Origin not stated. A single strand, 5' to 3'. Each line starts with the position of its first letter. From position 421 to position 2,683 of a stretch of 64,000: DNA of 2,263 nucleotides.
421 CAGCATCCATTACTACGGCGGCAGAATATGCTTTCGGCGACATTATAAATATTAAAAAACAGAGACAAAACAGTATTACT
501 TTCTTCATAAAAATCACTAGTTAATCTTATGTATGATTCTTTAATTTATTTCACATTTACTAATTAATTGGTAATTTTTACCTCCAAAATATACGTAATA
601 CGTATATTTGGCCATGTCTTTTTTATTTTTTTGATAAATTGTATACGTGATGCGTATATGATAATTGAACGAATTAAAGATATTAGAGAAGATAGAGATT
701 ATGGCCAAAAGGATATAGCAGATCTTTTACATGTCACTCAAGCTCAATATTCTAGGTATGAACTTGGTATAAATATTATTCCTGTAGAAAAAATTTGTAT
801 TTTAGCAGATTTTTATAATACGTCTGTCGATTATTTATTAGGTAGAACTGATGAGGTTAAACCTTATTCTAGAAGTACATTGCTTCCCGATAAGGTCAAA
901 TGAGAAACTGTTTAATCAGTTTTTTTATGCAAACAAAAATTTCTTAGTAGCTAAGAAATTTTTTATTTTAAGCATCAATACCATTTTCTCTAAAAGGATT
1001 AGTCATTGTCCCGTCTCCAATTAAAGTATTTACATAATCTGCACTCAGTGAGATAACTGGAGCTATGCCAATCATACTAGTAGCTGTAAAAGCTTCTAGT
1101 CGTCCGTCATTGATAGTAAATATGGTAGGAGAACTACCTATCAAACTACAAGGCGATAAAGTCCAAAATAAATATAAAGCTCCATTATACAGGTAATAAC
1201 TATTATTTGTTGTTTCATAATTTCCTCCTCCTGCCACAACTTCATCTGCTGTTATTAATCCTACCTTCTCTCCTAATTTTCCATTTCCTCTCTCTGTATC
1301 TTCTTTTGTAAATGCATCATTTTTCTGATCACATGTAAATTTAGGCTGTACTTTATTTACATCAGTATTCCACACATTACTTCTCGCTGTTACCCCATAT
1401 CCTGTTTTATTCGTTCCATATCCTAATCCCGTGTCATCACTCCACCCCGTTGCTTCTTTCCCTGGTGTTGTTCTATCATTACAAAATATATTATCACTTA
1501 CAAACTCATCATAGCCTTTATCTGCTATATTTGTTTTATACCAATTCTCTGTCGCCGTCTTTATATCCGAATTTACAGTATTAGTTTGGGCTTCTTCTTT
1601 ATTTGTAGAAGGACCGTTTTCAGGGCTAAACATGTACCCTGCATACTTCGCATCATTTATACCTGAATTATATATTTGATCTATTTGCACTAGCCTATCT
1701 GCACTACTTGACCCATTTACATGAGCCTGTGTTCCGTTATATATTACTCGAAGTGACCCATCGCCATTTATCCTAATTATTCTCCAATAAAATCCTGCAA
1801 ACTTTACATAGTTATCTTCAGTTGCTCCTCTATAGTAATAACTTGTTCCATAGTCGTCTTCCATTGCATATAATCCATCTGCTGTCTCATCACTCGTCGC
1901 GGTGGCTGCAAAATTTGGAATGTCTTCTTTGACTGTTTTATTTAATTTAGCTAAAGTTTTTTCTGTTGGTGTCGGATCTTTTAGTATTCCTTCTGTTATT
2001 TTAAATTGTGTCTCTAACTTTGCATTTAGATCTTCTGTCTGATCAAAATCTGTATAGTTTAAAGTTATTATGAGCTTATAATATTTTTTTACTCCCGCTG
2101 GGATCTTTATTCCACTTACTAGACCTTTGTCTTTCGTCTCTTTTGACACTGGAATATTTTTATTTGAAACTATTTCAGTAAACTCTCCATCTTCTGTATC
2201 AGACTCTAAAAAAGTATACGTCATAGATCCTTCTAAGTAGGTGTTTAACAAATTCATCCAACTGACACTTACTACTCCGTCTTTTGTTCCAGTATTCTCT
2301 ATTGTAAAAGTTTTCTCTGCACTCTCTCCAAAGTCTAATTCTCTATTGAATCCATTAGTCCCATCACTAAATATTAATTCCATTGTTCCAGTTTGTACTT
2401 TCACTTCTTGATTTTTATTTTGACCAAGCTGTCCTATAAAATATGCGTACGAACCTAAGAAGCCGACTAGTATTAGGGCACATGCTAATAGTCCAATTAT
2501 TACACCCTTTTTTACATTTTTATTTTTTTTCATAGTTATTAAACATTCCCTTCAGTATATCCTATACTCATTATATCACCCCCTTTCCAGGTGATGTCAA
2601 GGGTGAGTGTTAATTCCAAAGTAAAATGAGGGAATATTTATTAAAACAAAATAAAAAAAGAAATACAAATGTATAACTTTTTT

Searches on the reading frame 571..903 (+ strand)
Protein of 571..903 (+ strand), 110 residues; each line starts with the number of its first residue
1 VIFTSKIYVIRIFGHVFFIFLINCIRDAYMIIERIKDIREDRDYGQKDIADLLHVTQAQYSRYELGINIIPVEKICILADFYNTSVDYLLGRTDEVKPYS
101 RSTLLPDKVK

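Call 48: search_protein_families(library=pfam, proteins=[window:571-903:+], max_evalue=0.001)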
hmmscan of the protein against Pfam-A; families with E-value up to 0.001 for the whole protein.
window:571-903:+ (110 aa): 3 families
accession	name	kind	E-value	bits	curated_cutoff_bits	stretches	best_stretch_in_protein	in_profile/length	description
PF01381.28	HTH_3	-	2e-11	44.2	23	1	35-89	1-55/55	Helix-turn-helix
PF13560.12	HTH_31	-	3.4e-07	30.9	27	1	34-87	5-59/64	Helix-turn-helix domain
PF12844.13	HTH_19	-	3.9e-07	30.3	30.2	1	33-94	2-63/64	Helix-turn-helix domain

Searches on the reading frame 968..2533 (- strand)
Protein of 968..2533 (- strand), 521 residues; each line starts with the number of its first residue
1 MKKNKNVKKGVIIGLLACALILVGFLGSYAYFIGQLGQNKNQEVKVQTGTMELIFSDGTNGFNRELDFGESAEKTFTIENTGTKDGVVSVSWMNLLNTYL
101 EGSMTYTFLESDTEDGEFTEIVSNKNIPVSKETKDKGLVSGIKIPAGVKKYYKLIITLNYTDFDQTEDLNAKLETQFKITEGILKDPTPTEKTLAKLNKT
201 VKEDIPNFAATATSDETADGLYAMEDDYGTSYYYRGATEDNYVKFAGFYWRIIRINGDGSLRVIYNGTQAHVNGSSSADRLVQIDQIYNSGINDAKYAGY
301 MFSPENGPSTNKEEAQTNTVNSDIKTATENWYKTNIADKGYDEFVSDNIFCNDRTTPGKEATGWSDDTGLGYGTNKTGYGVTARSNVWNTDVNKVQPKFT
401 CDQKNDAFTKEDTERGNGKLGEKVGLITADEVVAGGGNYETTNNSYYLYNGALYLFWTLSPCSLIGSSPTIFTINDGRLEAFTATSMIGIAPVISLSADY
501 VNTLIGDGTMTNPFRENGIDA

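Call 6: search_protein_families(library=pfam, proteins=[window:968-2533:-], max_evalue=0.01)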
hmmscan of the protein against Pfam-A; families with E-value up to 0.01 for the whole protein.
window:968-2533:- (521 aa): 1 family
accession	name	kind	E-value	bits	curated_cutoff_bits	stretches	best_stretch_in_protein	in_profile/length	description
PF12389.13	Peptidase_M73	-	0.00012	22.4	22.5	0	5-85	4-77/196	Camelysin metallo-endopeptidase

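Call 7: search_protein_families(library=ncbifam, proteins=[window:968-2533:-], max_evalue=0.01)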
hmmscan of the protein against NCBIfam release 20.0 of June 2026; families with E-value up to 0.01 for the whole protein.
window:968-2533:- (521 aa): 0 families
